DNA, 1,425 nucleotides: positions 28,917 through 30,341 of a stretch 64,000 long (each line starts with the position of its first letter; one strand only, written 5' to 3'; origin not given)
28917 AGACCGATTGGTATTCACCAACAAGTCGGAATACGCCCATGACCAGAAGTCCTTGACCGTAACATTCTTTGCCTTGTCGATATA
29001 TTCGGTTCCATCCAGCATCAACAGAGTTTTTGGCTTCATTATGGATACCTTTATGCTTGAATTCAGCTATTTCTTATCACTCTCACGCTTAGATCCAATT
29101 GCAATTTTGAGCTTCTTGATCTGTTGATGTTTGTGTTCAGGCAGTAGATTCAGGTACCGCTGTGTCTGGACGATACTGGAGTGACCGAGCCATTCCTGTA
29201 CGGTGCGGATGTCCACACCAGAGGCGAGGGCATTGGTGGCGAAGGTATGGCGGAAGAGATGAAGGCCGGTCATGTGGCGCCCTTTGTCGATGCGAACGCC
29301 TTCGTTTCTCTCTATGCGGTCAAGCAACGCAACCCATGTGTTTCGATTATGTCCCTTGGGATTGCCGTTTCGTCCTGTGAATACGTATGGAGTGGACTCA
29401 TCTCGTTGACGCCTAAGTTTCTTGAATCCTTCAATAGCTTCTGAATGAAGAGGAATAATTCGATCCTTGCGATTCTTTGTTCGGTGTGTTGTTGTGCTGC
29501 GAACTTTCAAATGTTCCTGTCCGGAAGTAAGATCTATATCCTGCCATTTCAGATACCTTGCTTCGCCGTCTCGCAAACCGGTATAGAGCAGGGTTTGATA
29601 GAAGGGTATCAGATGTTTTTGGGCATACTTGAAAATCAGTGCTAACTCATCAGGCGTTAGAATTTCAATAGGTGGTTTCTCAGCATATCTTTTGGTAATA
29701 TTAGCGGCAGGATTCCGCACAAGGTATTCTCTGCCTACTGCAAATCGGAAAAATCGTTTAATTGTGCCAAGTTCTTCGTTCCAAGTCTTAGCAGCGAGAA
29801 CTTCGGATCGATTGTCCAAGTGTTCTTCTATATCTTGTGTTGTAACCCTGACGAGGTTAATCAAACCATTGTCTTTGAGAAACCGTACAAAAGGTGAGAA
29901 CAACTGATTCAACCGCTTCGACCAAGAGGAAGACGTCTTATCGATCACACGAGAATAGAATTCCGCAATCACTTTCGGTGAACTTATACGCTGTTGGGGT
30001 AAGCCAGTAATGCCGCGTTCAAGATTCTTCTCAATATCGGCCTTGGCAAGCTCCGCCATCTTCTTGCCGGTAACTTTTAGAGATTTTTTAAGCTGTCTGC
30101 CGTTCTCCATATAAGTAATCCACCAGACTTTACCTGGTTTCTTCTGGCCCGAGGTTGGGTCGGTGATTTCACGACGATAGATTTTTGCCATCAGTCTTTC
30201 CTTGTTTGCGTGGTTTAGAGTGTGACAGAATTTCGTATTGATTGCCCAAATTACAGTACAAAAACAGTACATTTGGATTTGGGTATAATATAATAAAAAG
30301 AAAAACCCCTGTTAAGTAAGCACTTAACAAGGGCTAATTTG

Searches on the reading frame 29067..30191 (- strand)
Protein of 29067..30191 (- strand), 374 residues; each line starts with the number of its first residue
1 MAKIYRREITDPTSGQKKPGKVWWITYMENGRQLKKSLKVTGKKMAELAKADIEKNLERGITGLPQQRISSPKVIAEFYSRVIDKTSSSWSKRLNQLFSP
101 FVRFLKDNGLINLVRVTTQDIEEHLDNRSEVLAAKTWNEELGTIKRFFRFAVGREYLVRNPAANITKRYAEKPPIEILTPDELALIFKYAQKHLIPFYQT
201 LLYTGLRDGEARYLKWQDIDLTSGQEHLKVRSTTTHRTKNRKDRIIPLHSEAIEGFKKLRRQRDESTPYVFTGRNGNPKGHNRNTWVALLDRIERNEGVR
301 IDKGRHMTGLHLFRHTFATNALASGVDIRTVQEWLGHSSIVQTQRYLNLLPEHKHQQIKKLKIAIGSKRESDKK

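Call 9: search_protein_families(library=pfam, proteins=[window:29067-30191:-], max_evalue=0.01)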
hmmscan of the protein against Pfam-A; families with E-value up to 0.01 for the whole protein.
window:29067-30191:- (374 aa): 3 families
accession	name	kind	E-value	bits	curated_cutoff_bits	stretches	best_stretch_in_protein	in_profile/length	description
PF00589.27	Phage_integrase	-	2.7e-27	96.1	27.1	1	178-352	3-171/172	Phage integrase family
PF02899.23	Phage_int_SAM_1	-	3.1e-06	27.8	22.3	1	100-153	28-81/83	Phage integrase, N-terminal SAM-like domain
PF13102.12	Phage_int_SAM_5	-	0.0049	17.6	22.3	0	77-163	8-94/98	Phage integrase SAM-like domain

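Call 14: find_encoding_contigs(protein=window:29067-30191:-, flank=10000, max_places=10)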
Protein window:29067-30191:- (374 aa): 1 contig read that carries it; 1 place shown.
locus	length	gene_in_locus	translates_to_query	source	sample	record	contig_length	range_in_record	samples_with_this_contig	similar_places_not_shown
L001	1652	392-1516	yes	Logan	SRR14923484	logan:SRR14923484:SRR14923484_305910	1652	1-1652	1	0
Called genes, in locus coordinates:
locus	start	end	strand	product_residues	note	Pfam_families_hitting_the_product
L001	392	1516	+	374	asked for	PF02899:Phage_int_SAM_1 (weak), PF00589:Phage_integrase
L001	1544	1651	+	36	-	?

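Call 15: find_homologous_proteins(query=window:29067-30191:-, max_evalue=1e-20)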
Query window:29067-30191:- (374 aa): 44 proteins with E <= 1e-20 among 3490 candidates.
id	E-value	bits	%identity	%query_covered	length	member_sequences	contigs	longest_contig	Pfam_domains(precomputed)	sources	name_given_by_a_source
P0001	5.9e-249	843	100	100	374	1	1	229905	PF00589.28,PF02899.24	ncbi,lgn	-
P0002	2.6e-175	601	72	98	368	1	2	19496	PF00589.28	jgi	jgi:integrase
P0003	2.5e-162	558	66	100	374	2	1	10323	PF00589.28,PF02899.24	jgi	-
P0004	2.9e-161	555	65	100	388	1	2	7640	PF00589.28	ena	-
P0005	1.5e-157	543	65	98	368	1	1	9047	PF00589.28,PF02899.24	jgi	jgi:integrase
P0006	3.0e-155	535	65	99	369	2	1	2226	PF00589.28,PF02899.24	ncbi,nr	ncbi:tyrosine-type recombinase/integrase [bacterium]|nr:tyrosine-type recombinase/integrase [bacteri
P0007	1.3e-144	500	61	98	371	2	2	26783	PF00589.28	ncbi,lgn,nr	ncbi:site-specific integrase [bacterium]|nr:site-specific integrase [bacterium] MBU1985558.1 site-sp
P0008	4.4e-144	498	58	100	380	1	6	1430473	PF00589.28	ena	-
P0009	5.5e-143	495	61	98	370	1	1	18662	PF13102.13,PF00589.28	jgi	jgi:integrase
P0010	6.2e-143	495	59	99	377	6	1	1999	PF00589.28,PF02899.24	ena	-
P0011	1.0e-142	494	59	99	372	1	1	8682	PF00589.28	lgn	-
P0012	1.5e-140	487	57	98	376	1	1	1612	PF00589.28,PF02899.24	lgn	-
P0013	6.2e-140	485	58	99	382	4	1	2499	PF00589.28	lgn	-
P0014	3.7e-138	479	56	99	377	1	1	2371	PF00589.28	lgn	-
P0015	5.5e-138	478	58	98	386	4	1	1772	PF00589.28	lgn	-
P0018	2.6e-137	476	55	100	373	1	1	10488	PF00589.28,PF02899.24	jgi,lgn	jgi:integrase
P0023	6.5e-133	462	55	99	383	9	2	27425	PF00589.28,PF02899.24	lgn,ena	-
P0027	2.5e-130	453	54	98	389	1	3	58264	PF00589.28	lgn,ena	-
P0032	3.6e-127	443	53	99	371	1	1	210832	PF00589.28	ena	-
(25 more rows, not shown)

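Call 17: find_related_loci(query=A1, collection=genome_contigs, flank=10000)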
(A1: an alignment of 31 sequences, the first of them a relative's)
Query A1 (374 aa) in genome_contigs; peptide patterns used: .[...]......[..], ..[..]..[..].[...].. (x = any residue, [..] = any of these).
600 stretches matched a pattern (row limit reached: there are more); 578 encode a relative of the query (tblastn E <= 1e-3); the best 80 are kept; 80 distinct loci.
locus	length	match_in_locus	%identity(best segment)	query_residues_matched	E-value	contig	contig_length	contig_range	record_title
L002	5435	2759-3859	61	1-367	8e-153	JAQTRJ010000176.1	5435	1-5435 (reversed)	MAG: bacterium isolate STB_160 NODE_47334_length_5435_cov_2.676526_Sandtown_B, whole genome shotgun sequence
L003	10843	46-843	54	85-370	9e-100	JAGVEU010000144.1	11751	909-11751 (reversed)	MAG: Calditrichaeota bacterium isolate DeMMO2_36 c_000000091383, whole genome shotgun sequence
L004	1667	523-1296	27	97-363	5e-23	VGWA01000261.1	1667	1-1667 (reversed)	MAG: Ignavibacteria bacterium isolate K_DeepCast_250m_m1_364 K_DeepCast_250m_m1_364_Ga0194125_10163409, whole genome sho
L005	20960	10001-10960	27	20-362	2e-20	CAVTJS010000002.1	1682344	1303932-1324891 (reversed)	MAG: Bryobacterales bacterium isolate MFD05580.bin.2.3 genome assembly, contig: contig_22784, whole genome shotgun seque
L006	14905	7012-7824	29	86-364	3e-20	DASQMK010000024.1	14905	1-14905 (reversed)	MAG TPA_asm: Metabacillus sp. isolate SMAG_U10746 k141_111490, whole genome shotgun sequence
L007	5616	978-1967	28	7-361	1e-19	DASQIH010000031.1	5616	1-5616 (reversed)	MAG TPA_asm: Terriglobales bacterium isolate SMAG_U11854 k141_449812, whole genome shotgun sequence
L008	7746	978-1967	28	7-361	1e-19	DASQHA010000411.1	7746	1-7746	MAG TPA_asm: Terriglobales bacterium isolate SMAG_U11821 k141_1054193, whole genome shotgun sequence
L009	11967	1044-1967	25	79-362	2e-19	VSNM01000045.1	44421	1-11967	MAG: Lachnospiraceae bacterium isolate S9762_S14_bin.4 S9762_S14_S9762_S14_bin.4_contig_45, whole genome shotgun sequenc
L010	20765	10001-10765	29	101-353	4e-19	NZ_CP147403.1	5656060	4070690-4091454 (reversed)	Metabacillus rhizosphaerae strain FJAT-53654 chromosome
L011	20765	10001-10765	30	101-353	2e-18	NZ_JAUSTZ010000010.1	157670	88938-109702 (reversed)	Metabacillus niabensis strain DSM 17723 Ga0480532_10, whole genome shotgun sequence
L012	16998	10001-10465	32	183-352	3e-18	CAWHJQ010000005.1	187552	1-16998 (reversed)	MAG: uncultured delta proteobacterium isolate MFD01721.bin.2.181 genome assembly, contig: contig_18431, whole genome sho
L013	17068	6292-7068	28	84-349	5e-18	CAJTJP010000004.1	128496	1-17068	Erysipelotrichales bacterium isolate A81 genome assembly, contig: MGBC000215.4, whole genome shotgun sequence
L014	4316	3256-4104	26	105-362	7e-18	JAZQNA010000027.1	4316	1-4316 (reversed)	MAG: Candidatus Absconditabacterales bacterium isolate T1900045246_TH20190016.MAGScoT_cleanbin_000145 SGB_5646_k141_2125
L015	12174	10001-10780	27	85-346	7e-18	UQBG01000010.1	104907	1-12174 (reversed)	uncultured Clostridium sp. isolate UMGS101 genome assembly, contig: NODE_31_length_104907_cov_9.664222, whole genome sho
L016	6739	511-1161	29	135-349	2e-17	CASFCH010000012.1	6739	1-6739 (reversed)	uncultured Oscillospiraceae bacterium isolate SI.A105.metabat-bins.20 genome assembly, contig: SI.A105.metabat-bins.20.f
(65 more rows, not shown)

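Call 18: find_related_loci(query=A1, collection=metagenome_contigs, flank=10000)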
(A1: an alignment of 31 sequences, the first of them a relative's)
Query A1 (374 aa) in metagenome_contigs; peptide patterns used: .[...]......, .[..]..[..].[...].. (x = any residue, [..] = any of these).
600 stretches matched a pattern (row limit reached: there are more); 527 encode a relative of the query (tblastn E <= 1e-3); the best 80 are kept; 80 distinct loci.
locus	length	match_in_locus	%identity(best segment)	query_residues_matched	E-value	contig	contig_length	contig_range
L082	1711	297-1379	58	1-361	2e-153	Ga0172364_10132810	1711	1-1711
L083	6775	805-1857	26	20-366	2e-30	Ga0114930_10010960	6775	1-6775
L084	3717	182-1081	29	54-353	8e-26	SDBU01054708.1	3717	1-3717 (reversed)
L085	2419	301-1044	30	104-349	1e-24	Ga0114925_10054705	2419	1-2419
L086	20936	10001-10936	31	39-361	3e-27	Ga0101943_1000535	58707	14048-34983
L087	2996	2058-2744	29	113-361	4e-22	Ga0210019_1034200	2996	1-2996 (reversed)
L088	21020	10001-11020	26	1-349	5e-20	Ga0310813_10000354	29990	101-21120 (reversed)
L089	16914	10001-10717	30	130-362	5e-20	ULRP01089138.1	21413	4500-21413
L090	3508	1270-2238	28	16-361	1e-19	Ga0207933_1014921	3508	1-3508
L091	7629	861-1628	29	101-349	3e-19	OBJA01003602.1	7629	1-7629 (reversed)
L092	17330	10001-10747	27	103-346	6e-19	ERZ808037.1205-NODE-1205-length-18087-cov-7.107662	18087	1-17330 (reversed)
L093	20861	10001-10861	27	99-361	5e-19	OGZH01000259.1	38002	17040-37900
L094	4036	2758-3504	29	103-346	5e-19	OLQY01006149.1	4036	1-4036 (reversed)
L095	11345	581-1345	28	98-361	7e-19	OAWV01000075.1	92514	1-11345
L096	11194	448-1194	29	103-346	2e-18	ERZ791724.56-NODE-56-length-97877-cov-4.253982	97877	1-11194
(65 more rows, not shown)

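Call 23: find_encoding_contigs(protein=P0002, flank=10000, max_places=3)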
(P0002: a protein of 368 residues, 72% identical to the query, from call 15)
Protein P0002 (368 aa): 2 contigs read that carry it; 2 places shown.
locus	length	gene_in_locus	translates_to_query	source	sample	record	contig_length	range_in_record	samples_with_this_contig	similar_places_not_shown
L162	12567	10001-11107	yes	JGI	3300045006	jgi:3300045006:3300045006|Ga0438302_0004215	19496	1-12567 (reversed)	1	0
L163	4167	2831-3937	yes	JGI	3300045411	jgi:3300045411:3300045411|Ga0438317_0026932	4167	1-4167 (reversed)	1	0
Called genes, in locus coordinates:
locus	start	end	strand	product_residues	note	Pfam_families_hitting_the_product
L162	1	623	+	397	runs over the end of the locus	-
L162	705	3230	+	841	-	PF01343:Peptidase_S49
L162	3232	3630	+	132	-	PF14489:QueF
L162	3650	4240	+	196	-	PF02592:Vut_1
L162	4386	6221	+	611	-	PF00072:Response_reg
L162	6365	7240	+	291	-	PF00989:PAS (weak), PF13426:PAS_9, PF08447:PAS_3 (faint), PF00989:PAS, PF13188:PAS_8 (weak), PF08448:PAS_4 (weak), PF13426:PAS_9, PF24820:Diguanyl_cycl_sensor (weak)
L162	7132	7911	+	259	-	PF00989:PAS, PF13188:PAS_8 (weak), PF08448:PAS_4 (weak), PF00512:HisKA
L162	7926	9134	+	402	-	PF02518:HATPase_c, PF00072:Response_reg, PF01627:Hpt (weak)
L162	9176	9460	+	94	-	-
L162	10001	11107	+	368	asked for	PF00589:Phage_integrase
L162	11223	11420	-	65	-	PF12728:HTH_17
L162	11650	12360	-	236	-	-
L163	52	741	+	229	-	PF00989:PAS, PF13188:PAS_8 (weak), PF08448:PAS_4 (weak), PF00512:HisKA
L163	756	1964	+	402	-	PF02518:HATPase_c, PF00072:Response_reg, PF01627:Hpt (weak)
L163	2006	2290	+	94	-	-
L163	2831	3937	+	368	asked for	PF00589:Phage_integrase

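Call 24: find_encoding_contigs(protein=P0003, flank=10000, max_places=3)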
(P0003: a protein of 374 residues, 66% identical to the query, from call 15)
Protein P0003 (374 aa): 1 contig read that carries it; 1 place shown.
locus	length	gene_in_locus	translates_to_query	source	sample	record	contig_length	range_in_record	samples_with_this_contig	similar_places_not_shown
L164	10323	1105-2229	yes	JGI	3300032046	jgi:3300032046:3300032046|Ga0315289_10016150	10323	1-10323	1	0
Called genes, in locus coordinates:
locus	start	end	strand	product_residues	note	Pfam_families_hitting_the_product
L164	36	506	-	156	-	-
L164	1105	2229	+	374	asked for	PF02899:Phage_int_SAM_1 (weak), PF00589:Phage_integrase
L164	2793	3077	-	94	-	-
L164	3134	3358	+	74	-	-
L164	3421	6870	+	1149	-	PF00082:Peptidase_S8, PF13620:CarboxypepD_reg, PF13715:CarbopepD_reg_2, PF18962:Por_Secre_tail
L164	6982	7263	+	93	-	-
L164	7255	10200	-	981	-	PF21959:DUF6923 (faint), PF13570:Beta-prop_ACSF4 (faint), PF23727:Beta-prop_FAM234A_B (faint), PF22544:HYDIN_VesB_CFA65-like_Ig (faint), PF25292:Beta-prop_CGLA (faint), PF13360:PQQ_2, PF13860:FlgD_ig (weak), PF18962:Por_Secre_tail (weak)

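Call 30: find_encoding_contigs(protein=P0008, flank=10000, max_places=4)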
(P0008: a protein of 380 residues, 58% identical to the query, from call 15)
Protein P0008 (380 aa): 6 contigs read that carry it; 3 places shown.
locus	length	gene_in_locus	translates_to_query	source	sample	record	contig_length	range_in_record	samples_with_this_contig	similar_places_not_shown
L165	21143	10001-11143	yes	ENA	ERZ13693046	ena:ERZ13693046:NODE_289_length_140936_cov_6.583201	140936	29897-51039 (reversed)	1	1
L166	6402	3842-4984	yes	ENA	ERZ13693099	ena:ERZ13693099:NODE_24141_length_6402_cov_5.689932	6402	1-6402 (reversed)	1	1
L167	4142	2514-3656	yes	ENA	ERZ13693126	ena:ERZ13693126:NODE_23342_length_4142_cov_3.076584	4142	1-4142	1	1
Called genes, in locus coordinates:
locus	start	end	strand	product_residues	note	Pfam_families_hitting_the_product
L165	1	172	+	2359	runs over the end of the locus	PF05048:NosD (faint), PF13229:Beta_helix, PF13860:FlgD_ig (weak)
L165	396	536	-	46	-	-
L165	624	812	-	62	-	-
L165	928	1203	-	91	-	-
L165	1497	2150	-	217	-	PF00899:ThiF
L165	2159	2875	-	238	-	-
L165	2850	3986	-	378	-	-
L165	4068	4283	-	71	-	-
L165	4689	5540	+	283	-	-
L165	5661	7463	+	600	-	PF00158:Sigma54_activat, PF14532:Sigma54_activ_2, PF00004:AAA (weak), PF01078:Mg_chelatase (weak), PF07724:AAA_2 (weak), PF07728:AAA_5 (weak), PF25601:AAA_lid_14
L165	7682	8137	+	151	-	-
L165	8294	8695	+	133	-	-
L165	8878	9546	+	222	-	-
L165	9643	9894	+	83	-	PF12728:HTH_17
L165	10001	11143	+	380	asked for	PF00589:Phage_integrase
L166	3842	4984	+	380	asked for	PF00589:Phage_integrase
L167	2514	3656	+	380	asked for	PF00589:Phage_integrase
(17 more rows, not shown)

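Call 31: find_encoding_contigs(protein=P0007, flank=10000, max_places=3)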
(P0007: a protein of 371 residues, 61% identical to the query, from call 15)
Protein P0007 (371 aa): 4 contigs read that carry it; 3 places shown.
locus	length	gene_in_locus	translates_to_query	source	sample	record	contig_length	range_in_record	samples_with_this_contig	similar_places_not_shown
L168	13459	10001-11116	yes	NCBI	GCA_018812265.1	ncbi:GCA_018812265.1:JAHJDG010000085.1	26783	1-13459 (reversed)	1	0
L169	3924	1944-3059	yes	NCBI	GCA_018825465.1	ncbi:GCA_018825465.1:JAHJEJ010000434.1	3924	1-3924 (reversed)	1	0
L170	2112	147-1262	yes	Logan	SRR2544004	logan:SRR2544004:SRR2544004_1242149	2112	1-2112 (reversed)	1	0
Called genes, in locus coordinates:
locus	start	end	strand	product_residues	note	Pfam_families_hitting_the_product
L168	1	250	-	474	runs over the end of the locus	PF09837:DUF2064 (faint), PF18962:Por_Secre_tail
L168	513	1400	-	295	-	PF00892:EamA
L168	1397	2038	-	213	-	PF00753:Lactamase_B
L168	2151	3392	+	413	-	PF08309:LVIVD (weak), PF18962:Por_Secre_tail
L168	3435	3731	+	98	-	-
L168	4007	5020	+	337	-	-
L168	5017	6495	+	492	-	PF00691:OmpA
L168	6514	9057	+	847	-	PF01343:Peptidase_S49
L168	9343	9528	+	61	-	-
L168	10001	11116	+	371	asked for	PF00589:Phage_integrase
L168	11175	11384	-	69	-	PF12728:HTH_17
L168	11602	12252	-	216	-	-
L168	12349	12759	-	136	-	-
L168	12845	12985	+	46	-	-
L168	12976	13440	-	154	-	-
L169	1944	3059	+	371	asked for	PF00589:Phage_integrase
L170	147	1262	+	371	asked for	PF00589:Phage_integrase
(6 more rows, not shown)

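Call 32: find_encoding_contigs(protein=P0032, flank=10000, max_places=3)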
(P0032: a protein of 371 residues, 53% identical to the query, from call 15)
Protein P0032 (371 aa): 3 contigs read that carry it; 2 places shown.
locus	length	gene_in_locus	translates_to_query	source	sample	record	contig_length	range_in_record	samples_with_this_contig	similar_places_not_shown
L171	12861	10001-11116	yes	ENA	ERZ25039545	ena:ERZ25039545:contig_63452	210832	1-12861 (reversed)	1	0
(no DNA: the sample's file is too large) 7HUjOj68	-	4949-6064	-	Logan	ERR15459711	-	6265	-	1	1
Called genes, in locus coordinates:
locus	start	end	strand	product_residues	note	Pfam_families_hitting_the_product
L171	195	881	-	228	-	-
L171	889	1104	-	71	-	-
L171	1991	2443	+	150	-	PF13340:DUF4096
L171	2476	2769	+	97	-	PF01609:DDE_Tnp_1, PF13586:DDE_Tnp_1_2 (weak)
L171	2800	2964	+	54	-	-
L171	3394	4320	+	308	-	-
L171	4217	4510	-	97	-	PF01609:DDE_Tnp_1, PF13586:DDE_Tnp_1_2 (weak)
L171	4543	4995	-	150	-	PF13340:DUF4096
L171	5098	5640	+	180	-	-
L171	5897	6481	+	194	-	-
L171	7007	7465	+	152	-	-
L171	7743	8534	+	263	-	-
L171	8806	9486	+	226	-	-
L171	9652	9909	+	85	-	PF12728:HTH_17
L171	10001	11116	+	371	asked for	PF00589:Phage_integrase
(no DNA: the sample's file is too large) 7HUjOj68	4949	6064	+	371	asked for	PF00589:Phage_integrase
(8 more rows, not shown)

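Call 48: find_encoding_contigs(protein=P0005, flank=10000, max_places=3)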
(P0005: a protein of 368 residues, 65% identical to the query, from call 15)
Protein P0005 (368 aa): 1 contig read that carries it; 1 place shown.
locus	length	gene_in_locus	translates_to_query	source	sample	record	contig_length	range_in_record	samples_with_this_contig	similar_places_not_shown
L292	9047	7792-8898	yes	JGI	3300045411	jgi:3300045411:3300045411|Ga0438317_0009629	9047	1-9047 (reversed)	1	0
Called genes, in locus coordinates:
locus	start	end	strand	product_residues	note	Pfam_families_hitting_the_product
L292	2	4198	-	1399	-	?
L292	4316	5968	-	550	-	PF20250:FapA_N, PF03775:MinC_C (faint), PF03961:FapA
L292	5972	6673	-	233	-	-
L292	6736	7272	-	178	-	-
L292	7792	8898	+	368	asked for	PF02899:Phage_int_SAM_1 (weak), PF00589:Phage_integrase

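Call 49: find_encoding_contigs(protein=P0009, flank=10000, max_places=3)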
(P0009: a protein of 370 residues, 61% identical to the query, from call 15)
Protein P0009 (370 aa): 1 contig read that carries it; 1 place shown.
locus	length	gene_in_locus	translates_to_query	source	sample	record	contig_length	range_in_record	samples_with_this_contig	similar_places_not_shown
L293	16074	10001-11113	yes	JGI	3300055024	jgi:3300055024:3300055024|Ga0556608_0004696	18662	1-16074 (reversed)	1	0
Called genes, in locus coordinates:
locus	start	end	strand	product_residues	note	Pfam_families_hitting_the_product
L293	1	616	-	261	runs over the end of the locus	PF00005:ABC_tran, PF13304:AAA_21 (weak)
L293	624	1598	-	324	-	PF00892:EamA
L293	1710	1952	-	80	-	-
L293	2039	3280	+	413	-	PF08309:LVIVD, PF18962:Por_Secre_tail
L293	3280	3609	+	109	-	-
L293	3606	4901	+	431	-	-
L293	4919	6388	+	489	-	PF00691:OmpA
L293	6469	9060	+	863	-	PF01343:Peptidase_S49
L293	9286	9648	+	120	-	PF11297:DUF3098 (faint)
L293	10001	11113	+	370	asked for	PF13102:Phage_int_SAM_5 (faint), PF00589:Phage_integrase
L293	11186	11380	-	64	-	PF12728:HTH_17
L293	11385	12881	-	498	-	-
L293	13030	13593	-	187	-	PF04542:Sigma70_r2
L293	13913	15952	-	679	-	-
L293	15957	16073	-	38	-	?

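Call 52: find_related_loci(query=A1, collection=viral_contigs, flank=10000)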
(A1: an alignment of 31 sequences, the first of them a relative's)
Query A1 (374 aa) in viral_contigs; peptide patterns used: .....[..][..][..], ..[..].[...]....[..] (x = any residue, [..] = any of these).
146 stretches matched a pattern; 113 encode a relative of the query (tblastn E <= 1e-3); the best 80 are kept; 80 distinct loci.
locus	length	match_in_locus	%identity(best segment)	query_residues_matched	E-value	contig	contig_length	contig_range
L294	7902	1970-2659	34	109-358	5e-27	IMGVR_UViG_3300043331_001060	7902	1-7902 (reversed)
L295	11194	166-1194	30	1-363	2e-34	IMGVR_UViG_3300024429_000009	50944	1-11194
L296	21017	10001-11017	26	18-361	4e-23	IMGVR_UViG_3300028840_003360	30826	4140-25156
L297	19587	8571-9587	26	18-361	4e-23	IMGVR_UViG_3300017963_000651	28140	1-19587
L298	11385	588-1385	28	97-360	4e-22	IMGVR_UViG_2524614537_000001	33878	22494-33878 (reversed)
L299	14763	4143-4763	33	144-347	1e-20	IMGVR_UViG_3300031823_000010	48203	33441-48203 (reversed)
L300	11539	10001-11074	27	10-361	1e-20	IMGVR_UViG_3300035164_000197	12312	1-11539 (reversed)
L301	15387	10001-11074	27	10-361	8e-20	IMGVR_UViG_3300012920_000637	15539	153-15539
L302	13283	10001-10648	30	112-338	3e-17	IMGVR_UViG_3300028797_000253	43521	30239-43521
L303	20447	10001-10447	33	201-349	2e-16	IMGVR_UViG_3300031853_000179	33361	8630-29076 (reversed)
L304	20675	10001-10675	29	116-340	8e-16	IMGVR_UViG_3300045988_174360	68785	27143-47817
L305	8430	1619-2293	29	116-340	7e-16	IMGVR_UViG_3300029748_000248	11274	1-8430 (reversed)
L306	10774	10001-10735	27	116-350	3e-15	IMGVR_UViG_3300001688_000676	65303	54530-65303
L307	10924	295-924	31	136-349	8e-15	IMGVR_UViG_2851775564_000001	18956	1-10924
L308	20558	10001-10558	31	170-349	2e-14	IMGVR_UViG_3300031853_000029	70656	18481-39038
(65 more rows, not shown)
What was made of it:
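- Tried and rejected: The viral_contigs protein scan gave nothing above 34% identity (call 52).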

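Call 53: find_encoding_contigs(protein=P0023, flank=10000, max_places=3)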
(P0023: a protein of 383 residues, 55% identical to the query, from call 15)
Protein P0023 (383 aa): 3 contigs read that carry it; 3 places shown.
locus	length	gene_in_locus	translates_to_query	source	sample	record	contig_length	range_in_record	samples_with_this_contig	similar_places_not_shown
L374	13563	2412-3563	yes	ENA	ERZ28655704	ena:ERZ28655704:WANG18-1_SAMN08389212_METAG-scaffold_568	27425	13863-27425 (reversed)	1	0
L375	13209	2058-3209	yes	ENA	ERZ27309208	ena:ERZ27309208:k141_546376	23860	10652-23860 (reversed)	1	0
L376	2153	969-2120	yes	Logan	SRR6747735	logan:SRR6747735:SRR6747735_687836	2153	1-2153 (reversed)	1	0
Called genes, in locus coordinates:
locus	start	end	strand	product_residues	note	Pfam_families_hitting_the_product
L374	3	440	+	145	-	?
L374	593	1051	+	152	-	-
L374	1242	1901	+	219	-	PF01936:NYN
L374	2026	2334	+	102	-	PF12728:HTH_17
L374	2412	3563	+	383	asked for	PF02899:Phage_int_SAM_1 (faint), PF00589:Phage_integrase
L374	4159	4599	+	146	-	PF13683:rve_3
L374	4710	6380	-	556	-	PF13517:FG-GAP_3 (faint), PF01839:FG-GAP (faint), PF18962:Por_Secre_tail (weak), PF13860:FlgD_ig (weak)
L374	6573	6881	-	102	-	PF07876:Dabb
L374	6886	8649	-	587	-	PF01839:FG-GAP (faint), PF13517:FG-GAP_3, PF07593:UnbV_ASPIC, PF18962:Por_Secre_tail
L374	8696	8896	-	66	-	-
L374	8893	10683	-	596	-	PF00425:Chorismate_bind, PF01063:Aminotran_4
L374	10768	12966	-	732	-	PF24161:CCDC39 (faint)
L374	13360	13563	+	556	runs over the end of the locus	PF02463:SMC_N (faint), PF00005:ABC_tran, PF13175:AAA_15 (faint), PF13304:AAA_21 (faint), PF13401:AAA_22 (faint), PF13555:AAA_29 (faint), PF13166:AAA_13 (faint), PF00005:ABC_tran, +1 more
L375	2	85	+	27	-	?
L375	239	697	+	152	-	-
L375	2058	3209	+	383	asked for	PF02899:Phage_int_SAM_1 (faint), PF00589:Phage_integrase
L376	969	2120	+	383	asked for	PF02899:Phage_int_SAM_1 (faint), PF00589:Phage_integrase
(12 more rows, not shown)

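Call 54: find_encoding_contigs(protein=P0018, flank=10000, max_places=3)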
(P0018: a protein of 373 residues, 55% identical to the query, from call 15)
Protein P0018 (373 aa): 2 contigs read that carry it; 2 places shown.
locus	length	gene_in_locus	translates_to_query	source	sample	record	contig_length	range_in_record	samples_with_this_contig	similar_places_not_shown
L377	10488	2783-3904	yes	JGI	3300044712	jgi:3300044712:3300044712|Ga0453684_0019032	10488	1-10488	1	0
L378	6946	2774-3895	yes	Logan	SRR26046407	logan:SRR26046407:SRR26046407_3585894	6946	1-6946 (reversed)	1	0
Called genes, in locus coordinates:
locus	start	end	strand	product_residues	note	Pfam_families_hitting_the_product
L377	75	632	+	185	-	-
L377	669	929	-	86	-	PF12728:HTH_17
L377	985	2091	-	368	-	PF00589:Phage_integrase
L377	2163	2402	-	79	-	PF12728:HTH_17, PF13411:MerR_1 (weak)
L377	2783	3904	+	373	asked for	PF02899:Phage_int_SAM_1 (weak), PF00589:Phage_integrase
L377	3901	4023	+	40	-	-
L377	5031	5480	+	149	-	PF14385:DUF4416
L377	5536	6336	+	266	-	-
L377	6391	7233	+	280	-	PF02463:SMC_N (weak), PF00005:ABC_tran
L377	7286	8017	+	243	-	PF00528:BPD_transp_1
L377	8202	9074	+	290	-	PF09084:NMT1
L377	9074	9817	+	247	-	PF05401:NodS (weak), PF03848:TehB (weak), PF13489:Methyltransf_23, PF06325:PrmA, PF13847:Methyltransf_31, PF08241:Methyltransf_11, PF08242:Methyltransf_12, PF13649:Methyltransf_25, +1 more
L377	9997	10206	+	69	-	-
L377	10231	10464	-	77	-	-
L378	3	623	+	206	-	?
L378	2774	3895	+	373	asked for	PF02899:Phage_int_SAM_1 (weak), PF00589:Phage_integrase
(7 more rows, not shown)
